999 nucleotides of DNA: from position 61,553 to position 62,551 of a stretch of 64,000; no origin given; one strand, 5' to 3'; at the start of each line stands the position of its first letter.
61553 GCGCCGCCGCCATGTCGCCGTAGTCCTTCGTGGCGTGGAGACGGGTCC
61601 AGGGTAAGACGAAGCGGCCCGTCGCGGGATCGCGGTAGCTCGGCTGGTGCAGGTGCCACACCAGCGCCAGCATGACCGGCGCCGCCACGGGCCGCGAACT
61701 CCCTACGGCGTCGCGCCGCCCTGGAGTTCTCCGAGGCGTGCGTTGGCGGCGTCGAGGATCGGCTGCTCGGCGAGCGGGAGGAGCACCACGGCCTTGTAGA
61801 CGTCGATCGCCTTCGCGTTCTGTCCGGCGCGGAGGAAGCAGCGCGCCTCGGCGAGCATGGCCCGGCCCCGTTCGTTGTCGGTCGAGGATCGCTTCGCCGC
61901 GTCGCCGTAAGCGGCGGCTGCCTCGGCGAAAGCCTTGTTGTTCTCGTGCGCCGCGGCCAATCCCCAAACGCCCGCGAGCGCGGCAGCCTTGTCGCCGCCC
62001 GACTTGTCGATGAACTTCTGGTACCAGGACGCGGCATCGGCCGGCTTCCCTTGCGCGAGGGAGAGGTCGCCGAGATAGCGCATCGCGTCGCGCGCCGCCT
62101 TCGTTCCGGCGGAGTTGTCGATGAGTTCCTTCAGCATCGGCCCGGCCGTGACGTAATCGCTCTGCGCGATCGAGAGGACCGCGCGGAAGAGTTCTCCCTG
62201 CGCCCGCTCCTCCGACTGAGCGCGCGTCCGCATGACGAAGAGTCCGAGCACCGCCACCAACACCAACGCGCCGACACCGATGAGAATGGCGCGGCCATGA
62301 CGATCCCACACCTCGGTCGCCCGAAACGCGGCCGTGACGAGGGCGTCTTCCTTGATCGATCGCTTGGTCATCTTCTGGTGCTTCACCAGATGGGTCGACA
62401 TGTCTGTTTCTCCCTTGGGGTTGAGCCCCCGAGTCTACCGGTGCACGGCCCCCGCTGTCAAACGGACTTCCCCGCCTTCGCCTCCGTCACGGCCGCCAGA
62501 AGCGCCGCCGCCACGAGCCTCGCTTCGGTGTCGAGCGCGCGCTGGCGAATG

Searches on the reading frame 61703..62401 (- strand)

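Call 52: search_protein_families(library=pfam, proteins=[window:61703-62401:-], max_evalue=0.0001)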
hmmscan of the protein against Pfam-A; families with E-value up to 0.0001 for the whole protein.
window:61703-62401:- (232 aa): 5 families
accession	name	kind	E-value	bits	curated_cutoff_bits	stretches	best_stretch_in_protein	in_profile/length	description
PF13432.12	TPR_16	-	1.1e-10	42.1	32.7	1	80-137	10-64/65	Tetratricopeptide repeat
PF07719.23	TPR_2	-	2.4e-07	30.8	27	0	106-132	3-29/34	Tetratricopeptide repeat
PF13428.12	TPR_14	-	6e-06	26.9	23.5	0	105-142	2-39/44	Tetratricopeptide repeat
PF14559.12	TPR_19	-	3.5e-05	24.5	25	0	156-205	5-51/68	Tetratricopeptide repeat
PF09976.15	TPR_21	-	4.7e-05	23.6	25.5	0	32-165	4-136/193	Tetratricopeptide repeat-like domain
